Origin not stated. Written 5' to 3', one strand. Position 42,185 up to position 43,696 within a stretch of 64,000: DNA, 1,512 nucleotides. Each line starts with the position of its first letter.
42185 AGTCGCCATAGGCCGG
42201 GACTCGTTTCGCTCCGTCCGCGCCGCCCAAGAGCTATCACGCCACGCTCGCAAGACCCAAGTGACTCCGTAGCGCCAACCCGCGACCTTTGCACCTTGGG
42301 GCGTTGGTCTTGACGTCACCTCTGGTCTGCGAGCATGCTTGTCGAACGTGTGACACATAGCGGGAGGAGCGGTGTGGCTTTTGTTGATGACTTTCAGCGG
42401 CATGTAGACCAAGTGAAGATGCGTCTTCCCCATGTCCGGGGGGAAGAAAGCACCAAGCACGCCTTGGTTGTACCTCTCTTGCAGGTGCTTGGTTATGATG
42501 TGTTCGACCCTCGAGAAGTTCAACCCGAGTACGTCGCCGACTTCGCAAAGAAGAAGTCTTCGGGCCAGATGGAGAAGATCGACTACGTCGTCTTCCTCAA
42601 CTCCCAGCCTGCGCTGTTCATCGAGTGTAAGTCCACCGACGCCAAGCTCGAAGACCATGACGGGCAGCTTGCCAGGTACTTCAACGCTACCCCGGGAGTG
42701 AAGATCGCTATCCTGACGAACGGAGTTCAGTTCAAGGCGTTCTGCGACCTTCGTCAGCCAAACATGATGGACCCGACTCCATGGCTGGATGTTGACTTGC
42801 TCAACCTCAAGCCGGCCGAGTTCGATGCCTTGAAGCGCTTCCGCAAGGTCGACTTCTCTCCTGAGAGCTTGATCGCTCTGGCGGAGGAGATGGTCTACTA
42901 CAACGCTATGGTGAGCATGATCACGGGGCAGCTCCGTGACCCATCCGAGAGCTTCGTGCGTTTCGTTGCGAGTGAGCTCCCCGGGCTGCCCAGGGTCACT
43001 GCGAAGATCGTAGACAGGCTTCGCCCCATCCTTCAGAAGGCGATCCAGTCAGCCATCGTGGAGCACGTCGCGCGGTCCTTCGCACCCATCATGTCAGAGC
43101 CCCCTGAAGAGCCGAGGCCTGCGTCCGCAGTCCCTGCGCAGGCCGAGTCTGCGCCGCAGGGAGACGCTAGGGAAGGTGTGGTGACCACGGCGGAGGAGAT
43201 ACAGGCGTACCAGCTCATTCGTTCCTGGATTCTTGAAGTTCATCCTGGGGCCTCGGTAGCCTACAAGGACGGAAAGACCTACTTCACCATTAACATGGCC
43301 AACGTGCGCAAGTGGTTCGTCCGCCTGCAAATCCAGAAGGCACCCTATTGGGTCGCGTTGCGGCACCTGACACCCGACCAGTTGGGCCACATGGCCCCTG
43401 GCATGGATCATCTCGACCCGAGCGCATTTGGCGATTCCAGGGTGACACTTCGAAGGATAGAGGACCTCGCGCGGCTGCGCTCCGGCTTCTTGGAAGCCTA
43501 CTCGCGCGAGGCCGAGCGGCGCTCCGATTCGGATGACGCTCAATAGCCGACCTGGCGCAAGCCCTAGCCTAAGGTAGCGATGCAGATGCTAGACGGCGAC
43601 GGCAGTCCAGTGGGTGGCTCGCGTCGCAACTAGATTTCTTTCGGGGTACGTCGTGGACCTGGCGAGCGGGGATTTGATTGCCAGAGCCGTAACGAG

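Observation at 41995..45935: Lower-GC cargo cassette 1: HsdR_N-type nuclease-like protein, membrane-anchored DUF4041/T5orf172 protein and a wHTH-like protein, a candidate uncharacterised defence module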

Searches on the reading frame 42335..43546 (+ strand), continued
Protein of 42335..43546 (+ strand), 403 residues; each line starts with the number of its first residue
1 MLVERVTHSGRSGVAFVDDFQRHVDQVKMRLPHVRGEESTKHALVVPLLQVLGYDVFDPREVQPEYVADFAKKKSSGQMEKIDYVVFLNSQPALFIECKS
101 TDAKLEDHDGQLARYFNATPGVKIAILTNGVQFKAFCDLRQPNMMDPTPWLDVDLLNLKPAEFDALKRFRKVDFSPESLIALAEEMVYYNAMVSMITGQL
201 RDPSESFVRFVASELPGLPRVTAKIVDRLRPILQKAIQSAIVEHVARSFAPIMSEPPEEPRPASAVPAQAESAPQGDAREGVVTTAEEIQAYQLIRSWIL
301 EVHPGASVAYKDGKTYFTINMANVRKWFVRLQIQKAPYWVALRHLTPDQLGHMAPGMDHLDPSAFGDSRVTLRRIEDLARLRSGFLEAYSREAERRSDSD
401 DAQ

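Call 35: predict_structure(alignment_id=A1)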
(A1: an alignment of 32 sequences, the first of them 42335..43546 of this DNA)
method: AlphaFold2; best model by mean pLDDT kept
length: 403 residues; sequences in the alignment: 32
mean_pLDDT: 83.1   pTM: 0.53
mean pLDDT of the five models: 83.1, 82.0, 81.7, 80.4, 80.4
residues with pLDDT >= 90: 222; 70-90: 115; 50-70: 23; < 50: 43
segments of 3 or more residues with pLDDT < 50: 1-12, 256-280, 399-403
pLDDT, mean of each block of 10 residues (from residue 1): 33 73 94 94 96 94 88 65 93 95 80 90 94 94 90 91 92 93 89 84 90 86 91 89 78 49 34 41 81 96 90 85 86 89 93 90 86 92 96 72 37
secondary structure, 60 per line:
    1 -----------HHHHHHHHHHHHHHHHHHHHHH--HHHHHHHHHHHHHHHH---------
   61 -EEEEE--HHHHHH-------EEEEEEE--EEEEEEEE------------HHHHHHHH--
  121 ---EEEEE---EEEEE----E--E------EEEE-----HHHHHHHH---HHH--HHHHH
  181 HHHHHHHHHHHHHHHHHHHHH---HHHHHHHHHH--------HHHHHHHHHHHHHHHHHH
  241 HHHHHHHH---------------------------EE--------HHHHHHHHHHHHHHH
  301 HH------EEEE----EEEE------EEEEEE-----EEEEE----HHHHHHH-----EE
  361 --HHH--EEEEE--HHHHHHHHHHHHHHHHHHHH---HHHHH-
elements in order: H12-33 H36-51 E62-66 H69-74 E82-88 E91-98 H111-118 E124-128 E132-136 E151-154 H160-167 H176-201 H205-214 H223-248 H286-302 E309-312 E317-320 E327-332 E338-342 H347-353 E368-372 H375-394 H398-402

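Call 37: fold_search(model_id=the predicted structure, library=pdb)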
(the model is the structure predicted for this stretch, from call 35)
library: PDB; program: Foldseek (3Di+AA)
matches with E <= 10: 202; with E <= 0.001: 0
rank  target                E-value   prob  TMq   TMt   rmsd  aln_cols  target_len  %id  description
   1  3h1t                  3.1e-03  1.00  0.22  0.18  18.3       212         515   16  The fragment structure of a putative HsdR subunit of a type I restriction enzyme from Vibrio vulnificus YJ016 (released 2009-10-20)
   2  7lo5_B                7.3e-03  1.00  0.26  0.12  14.3       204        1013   14  cryoEM structure DrdV-DNA complex (released 2021-03-17)
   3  2w00_A                2.8e-02  0.44  0.13  0.07  17.9       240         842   12  Crystal structure of the HsdR subunit of the EcoR124I restriction enzyme in complex with ATP (released 2008-12-16)
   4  3ijm_B                3.9e-02  0.95  0.20  0.47   6.7       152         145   15  The structure of a restriction endonuclease-like fold superfamily protein from Spirosoma linguale. (released 2009-09-22)
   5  4bec_A                4.2e-02  0.54  0.12  0.06  18.1       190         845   12  MUTANT (K220A) OF THE HSDR SUBUNIT OF THE ECOR124I RESTRICTION ENZYME IN COMPLEX WITH ATP (released 2014-03-26)
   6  3s1s                  4.7e-02  0.44  0.17  0.09  18.6       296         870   14  Characterization and crystal structure of the type IIG restriction endonuclease BpuSI (released 2011-07-13)
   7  9y1l_A                5.5e-02  0.72  0.17  0.38   9.1       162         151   12  Crystal Structure of Putative Restriction Endonuclease Domain-Containing Protein from Leptospirillum ferriphilum YSK (released 2025-09-10)
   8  3ijm_A                5.8e-02  0.85  0.18  0.41  11.9       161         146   14  The structure of a restriction endonuclease-like fold superfamily protein from Spirosoma linguale. (released 2009-09-22)
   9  7bst_B                5.8e-02  0.33  0.14  0.07  17.5       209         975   13  EcoR124I-Ocr in the Intermediate State (released 2020-05-27)
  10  4bec_B                6.9e-02  0.41  0.12  0.06  18.2       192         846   12  MUTANT (K220A) OF THE HSDR SUBUNIT OF THE ECOR124I RESTRICTION ENZYME IN COMPLEX WITH ATP (released 2014-03-26)
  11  9y1l_B                8.2e-02  0.92  0.15  0.36   5.4        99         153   15  Crystal Structure of Putative Restriction Endonuclease Domain-Containing Protein from Leptospirillum ferriphilum YSK (released 2025-09-10)
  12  4be7_B                1.0e-01  0.38  0.17  0.09  17.5       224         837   12  MUTANT (K220R) OF THE HSDR SUBUNIT OF THE ECOR124I RESTRICTION ENZYME IN COMPLEX WITH ATP (released 2014-03-26)
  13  7bto_F                2.0e-01  0.14  0.11  0.10  18.1       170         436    9  EcoR124I-ArdA in the Translocation State (released 2020-05-27)
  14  6k4y_M                2.1e-01  0.60  0.20  0.34  12.4       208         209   12  CryoEM structure of sigma appropriation complex (released 2019-08-07)
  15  9t2w_A                2.4e-01  0.90  0.20  0.55   4.4       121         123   12  YdhG-like domain-containing protein (Frataxin) from Listeria monocytogenes (released 2025-11-19)
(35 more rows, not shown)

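Call 41: get_annotated_region(hit=H14, flank=4000)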
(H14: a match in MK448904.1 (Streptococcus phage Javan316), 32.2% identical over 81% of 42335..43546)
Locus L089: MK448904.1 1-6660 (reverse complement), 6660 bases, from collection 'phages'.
description: Streptococcus phage Javan316, complete genome.
organism: Streptococcus phage Javan316 (NCBI taxid 2548104)
taxonomy: Viruses; Duplodnaviria; Heunggongvirae; Uroviricota; Caudoviricetes
host: Streptococcus mitis M3-4; source: -; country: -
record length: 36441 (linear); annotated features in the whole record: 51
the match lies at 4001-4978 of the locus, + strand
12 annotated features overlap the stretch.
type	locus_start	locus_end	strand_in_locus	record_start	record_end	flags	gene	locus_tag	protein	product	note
CDS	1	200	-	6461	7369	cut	-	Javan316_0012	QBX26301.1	recombinational DNA repair protein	recombinational DNA repair protein RecT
CDS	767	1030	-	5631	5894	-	-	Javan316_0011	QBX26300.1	hypothetical protein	-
CDS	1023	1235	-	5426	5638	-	-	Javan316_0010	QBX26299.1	hypothetical protein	FIG01117710: hypothetical protein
CDS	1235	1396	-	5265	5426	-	-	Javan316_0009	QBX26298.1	hypothetical protein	-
CDS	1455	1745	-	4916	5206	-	-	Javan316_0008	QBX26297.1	hypothetical protein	-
CDS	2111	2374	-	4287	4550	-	-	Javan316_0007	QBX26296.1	hypothetical protein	ORF5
CDS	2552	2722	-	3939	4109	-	-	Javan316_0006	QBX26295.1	hypothetical protein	-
CDS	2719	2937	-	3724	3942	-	-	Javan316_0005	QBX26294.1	hypothetical protein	-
CDS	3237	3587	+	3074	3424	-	-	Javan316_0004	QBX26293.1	transcriptional regulator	-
CDS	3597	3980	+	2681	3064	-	-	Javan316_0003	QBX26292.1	hypothetical protein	-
CDS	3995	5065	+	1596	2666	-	-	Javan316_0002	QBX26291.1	hypothetical protein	Prophage Lp2 protein 6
CDS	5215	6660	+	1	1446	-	-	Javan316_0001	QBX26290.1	integrase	integrase (Site-specific recombinase)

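Call 47: fold_search(model_id=the predicted structure, library=viral)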
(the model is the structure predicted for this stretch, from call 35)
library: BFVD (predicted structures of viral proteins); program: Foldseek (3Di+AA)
matches with E <= 10: 284; with E <= 0.001: 1
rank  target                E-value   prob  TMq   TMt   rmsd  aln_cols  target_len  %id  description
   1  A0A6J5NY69            3.2e-09  1.00  0.34  0.35  11.6       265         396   19  Type I restriction enzyme R protein, N-terminal domain containing protein [uncultured Caudovirales phage]
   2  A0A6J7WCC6            3.2e-03  0.91  0.18  0.23  18.1       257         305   15  COG5377 Phage-related protein, predicted endonuclease [uncultured Caudovirales phage]
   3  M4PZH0                3.2e-03  0.30  0.08  0.13  24.4       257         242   12  (no name in the UniProt tables at hand)
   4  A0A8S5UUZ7            5.4e-03  1.00  0.21  0.33  12.4       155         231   14  DUF5655 domain-containing protein [Siphoviridae sp. ctaDn21]
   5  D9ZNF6                6.0e-03  0.99  0.20  0.34  17.8       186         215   13  (no name in the UniProt tables at hand)
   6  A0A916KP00            3.6e-02  0.57  0.13  0.21  18.3       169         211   11  Uncharacterized protein [Adoxophyes honmai entomopoxvirus 'L']
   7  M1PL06                4.6e-02  0.16  0.12  0.14  21.1       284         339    9  (no name in the UniProt tables at hand)
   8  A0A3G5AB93            5.1e-02  0.75  0.15  0.41  15.0       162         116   12  Uncharacterized protein [Hyperionvirus sp.]
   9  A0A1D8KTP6            6.4e-02  0.82  0.16  0.29   5.8       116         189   16  Restriction endonuclease [Synechococcus phage S-CAM7]
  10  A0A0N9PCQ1            1.2e-01  0.25  0.14  0.20  22.2       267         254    8  Uncharacterized protein [Acidianus bottle-shaped virus 3 strain ABV3]
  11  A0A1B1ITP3            1.5e-01  0.30  0.12  0.28  10.5       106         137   12  (no name in the UniProt tables at hand)
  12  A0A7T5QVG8            1.6e-01  0.63  0.16  0.34  10.2       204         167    5  (no name in the UniProt tables at hand)
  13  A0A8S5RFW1            1.6e-01  0.51  0.15  0.32   6.1       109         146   18  Uncharacterized protein [virus sp. ctE0n6]
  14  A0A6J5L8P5            1.9e-01  0.54  0.13  0.23   4.5        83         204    8  Uncharacterized protein [uncultured Caudovirales phage]
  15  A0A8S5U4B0            2.0e-01  0.54  0.16  0.31  18.4       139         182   10  Uncharacterized protein [Siphoviridae sp. ct6GI21]
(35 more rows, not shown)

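Call 55: get_annotated_region(hit=H18, flank=3500)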
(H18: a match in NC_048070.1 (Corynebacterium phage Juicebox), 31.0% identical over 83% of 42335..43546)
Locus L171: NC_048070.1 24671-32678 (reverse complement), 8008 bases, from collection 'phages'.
description: Corynebacterium phage Juicebox, complete genome.
organism: Corynebacterium phage Juicebox (NCBI taxid 2301600)
taxonomy: Viruses; Duplodnaviria; Heunggongvirae; Uroviricota; Caudoviricetes; Juiceboxvirus; Juiceboxvirus juicebox
host: Corynebacterium xerosis; source: sewage influent; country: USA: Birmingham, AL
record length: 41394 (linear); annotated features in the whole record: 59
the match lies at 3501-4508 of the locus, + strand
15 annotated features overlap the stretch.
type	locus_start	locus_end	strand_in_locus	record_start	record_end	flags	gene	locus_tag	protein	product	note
CDS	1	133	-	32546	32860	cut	40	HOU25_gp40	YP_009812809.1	hypothetical protein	-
CDS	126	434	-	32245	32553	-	39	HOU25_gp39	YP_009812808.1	hypothetical protein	-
CDS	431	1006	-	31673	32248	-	38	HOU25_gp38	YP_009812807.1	hypothetical protein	-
CDS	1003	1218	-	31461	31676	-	37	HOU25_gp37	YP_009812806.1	hypothetical protein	-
CDS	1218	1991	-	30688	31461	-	36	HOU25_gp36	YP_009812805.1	Rha-like transcriptional regulator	-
CDS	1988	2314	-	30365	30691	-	35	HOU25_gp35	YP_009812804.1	HTH DNA binding protein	-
CDS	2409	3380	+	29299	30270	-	34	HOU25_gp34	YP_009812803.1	transcriptional repressor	-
CDS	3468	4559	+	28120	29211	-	33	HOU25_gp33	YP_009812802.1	endonuclease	-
CDS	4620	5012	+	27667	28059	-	32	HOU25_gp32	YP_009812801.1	metallo-protease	-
CDS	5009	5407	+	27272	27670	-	31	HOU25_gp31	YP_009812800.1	hypothetical protein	-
CDS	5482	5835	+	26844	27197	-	30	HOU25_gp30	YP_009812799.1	hypothetical protein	-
CDS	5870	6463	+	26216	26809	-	29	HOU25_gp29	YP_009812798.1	hypothetical protein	-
CDS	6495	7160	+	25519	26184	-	28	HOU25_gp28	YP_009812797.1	transcriptional regulator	-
CDS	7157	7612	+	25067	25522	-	27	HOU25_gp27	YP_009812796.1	hypothetical protein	-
CDS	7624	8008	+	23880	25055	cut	26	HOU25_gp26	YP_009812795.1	integrase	integrase, (Y-int)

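Call 78: search_protein_families(library=padloc, alignment_id=A4, max_evalue=1e-8)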
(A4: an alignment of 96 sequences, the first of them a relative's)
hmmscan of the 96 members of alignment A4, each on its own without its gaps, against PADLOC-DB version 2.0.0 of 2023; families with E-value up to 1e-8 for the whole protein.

A. member 1, L003:5400-6125:+ (241 aa): 0 families

B. families by the number of members that match (of 96 scanned): 40 families (the first 25 are shown)
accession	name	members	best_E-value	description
PDLC05009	PDC-S37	1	6.4e-236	-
PDLC02194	Hhe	1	3.3e-193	-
PDLC04789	PDC-S01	1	9.1e-163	-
PDLC03963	SoFic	1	6e-114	-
PDLC02196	IetA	1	3.1e-72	-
PDLC04232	IetA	1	4.6e-67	-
PDLC02195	IetA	1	2.6e-57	-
PDLC04790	PDC-S01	1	9.8e-55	-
PDLC04787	PDC-S01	1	2.6e-44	-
PDLC04231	IetA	1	3.2e-42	-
PDLC04791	PDC-S01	1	2.8e-35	-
PDLC01457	WYL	1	6.3e-25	"CAS-I,CAS-II,CAS-III,CAS-IV,CAS-V,CAS-VI; associated_signaling"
PDLC04788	PDC-S01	1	1.4e-23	-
PDLC01652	WYL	1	5.3e-20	"CAS-I,CAS-II,CAS-III,CAS-IV,CAS-V,CAS-VI; associated_signaling"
PDLC03924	MkoC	1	1e-19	-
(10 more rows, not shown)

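Call 79: search_protein_families(library=pfam, alignment_id=A4, max_evalue=0.000001)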
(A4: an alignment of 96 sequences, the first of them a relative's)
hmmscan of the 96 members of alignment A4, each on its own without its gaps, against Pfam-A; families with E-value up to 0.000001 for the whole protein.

A. member 1, L003:5400-6125:+ (241 aa): 0 families

B. families by the number of members that match (of 96 scanned): 109 families (the first 25 are shown)
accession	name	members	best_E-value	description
PF01479.30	S4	6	4.5e-21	S4 domain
PF00579.31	tRNA-synt_1b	4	8.9e-91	tRNA synthetases class I (W and Y)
PF22421.1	SYY_C-terminal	3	4.2e-38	Tyrosine--tRNA ligase SYY-like C-terminal domain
PF00163.24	Ribosomal_S4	3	1.5e-28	Ribosomal protein S4/S9 N-terminal domain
PF01370.27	Epimerase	3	7.1e-28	NAD dependent epimerase/dehydratase family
PF00239.26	Resolvase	2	1.4e-40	Resolvase, N terminal domain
PF07508.19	Recombinase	2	3.4e-27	Recombinase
PF04055.27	Radical_SAM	2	9.4e-21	Radical SAM superfamily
PF00106.31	adh_short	2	4.4e-09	short chain dehydrogenase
PF19263.5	DUF5906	2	1.7e-07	Family of unknown function (DUF5906)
PF04116.19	FA_hydroxylase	2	6.7e-07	Fatty acid hydroxylase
PF02347.22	GDC-P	1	9.4e-208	Glycine cleavage system P-protein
PF09364.15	XFP_N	1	4.2e-182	XFP N-terminal domain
PF06745.19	ATPase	1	2.4e-122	KaiC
PF01406.26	tRNA-synt_1e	1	4.7e-105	tRNA synthetases class I (C) catalytic domain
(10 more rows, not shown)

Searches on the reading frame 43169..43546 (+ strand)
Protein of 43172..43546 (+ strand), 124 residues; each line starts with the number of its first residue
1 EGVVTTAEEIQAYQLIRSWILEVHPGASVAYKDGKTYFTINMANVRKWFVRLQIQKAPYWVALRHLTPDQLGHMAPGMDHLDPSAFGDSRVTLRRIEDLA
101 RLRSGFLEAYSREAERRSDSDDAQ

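Call 48: search_protein_families(library=pfam, proteins=[window:43172-43546:+], max_evalue=5)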
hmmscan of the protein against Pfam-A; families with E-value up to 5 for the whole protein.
window:43172-43546:+ (124 aa): 0 families

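Call 69: predict_structure(alignment_id=A3)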
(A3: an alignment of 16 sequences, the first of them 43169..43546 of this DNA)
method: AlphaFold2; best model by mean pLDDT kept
length: 125 residues; sequences in the alignment: 16
mean_pLDDT: 87.0   pTM: 0.83
mean pLDDT of the five models: 87.0, 86.6, 86.0, 85.4, 84.5
residues with pLDDT >= 90: 78; 70-90: 32; 50-70: 14; < 50: 1
segments of 3 or more residues with pLDDT < 50: none
pLDDT, mean of each block of 10 residues (from residue 1): 79 96 94 89 83 92 92 89 71 93 96 86 54
secondary structure, 60 per line:
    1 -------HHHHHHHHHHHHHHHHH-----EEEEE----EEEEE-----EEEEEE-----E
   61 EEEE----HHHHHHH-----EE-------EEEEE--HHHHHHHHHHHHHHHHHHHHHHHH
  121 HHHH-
elements in order: H8-24 E30-34 E39-43 E49-54 E60-64 H69-75 E90-94 H97-124

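Call 71: fold_search(model_id=the predicted structure, library=pdb)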
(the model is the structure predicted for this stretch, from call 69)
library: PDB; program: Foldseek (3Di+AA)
matches with E <= 10: 271; with E <= 0.001: 0
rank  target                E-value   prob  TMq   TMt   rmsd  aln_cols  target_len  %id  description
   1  3h9x_A                5.6e-02  0.80  0.40  0.42   5.5       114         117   11  Crystal Structure of the PSPTO_3016 protein from Pseudomonas syringae, Northeast Structural Genomics Consortium Target (released 2009-05-19)
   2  5jlt_D                6.0e-02  0.95  0.51  0.57   4.6       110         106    9  The crystal structure of the bacteriophage T4 MotA C-terminal domain in complex with dsDNA reveals a novel protein-DNA (released 2017-05-03)
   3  1kaf_E                6.8e-02  0.93  0.49  0.56   4.7       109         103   10  DNA Binding Domain Of The Phage T4 Transcription Factor MotA (AA105-211) (released 2001-11-21)
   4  5jlt_C                1.0e-01  0.89  0.49  0.54   4.6       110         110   11  The crystal structure of the bacteriophage T4 MotA C-terminal domain in complex with dsDNA reveals a novel protein-DNA (released 2017-05-03)
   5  2fki_MODEL_1_A        1.2e-01  0.82  0.48  0.50   4.8       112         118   16  NMR Structure of Protein yjbR from Escherichia coli; Northeast Structural Genomics Consortium Target ER226 (released 2006-02-28)
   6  1kaf_D                1.3e-01  0.89  0.49  0.56   4.4       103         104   10  DNA Binding Domain Of The Phage T4 Transcription Factor MotA (AA105-211) (released 2001-11-21)
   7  2a1v                  2.1e-01  0.54  0.42  0.40   5.2       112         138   16  Crystal structure of Deinococcus radiodurans protein DR2400, Pfam domain DUF419 (released 2005-07-26)
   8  1qx0_A                8.0e-01  0.05  0.19  0.09  17.5       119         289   15  CONJUGATIVE RELAXASE TRWC IN COMPLEX WITH ORIT DNA. METAL-BOUND STRUCTURE (released 2003-11-25)
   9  8cav_A                1.0e+00  0.04  0.20  0.05  13.5       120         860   12  Discovery of the lanthipeptide Curvocidin and structural insights into its trifunctional synthetase CuvL (released 2023-06-14)
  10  4hs5_A                1.1e+00  0.16  0.25  0.28   4.8        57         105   24  Frataxin from Psychromonas ingrahamii as a model to study stability modulation within CyaY protein family (released 2013-03-13)
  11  7lm0_A                1.1e+00  0.12  0.33  0.13   7.1       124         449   10  Crystal structure of GenB3 in complex with PLP (released 2021-09-22)
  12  4pcb_A                1.2e+00  0.05  0.21  0.10  16.7       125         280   14  Conjugative Relaxase TrwC in complex with mutant OriT Dna (released 2014-09-17)
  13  7lld_A                1.2e+00  0.18  0.37  0.13   6.2       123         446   12  Crystal structure of GenB4 in complex with external aldimine of PLP-sisomicin (released 2021-09-22)
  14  6kg1                  1.2e+00  0.14  0.30  0.14   7.1       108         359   12  NifS from Helicobacter pylori, soaked with L-cysteine for 180 sec (released 2019-10-16)
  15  4jmf_B                1.3e+00  0.06  0.22  0.23  11.1       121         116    8  Crystal structure of ExoT (residues 28 -77)- SpcS complex from Pseudomonas aeruginosa at 2.1 angstrom (released 2014-02-05)
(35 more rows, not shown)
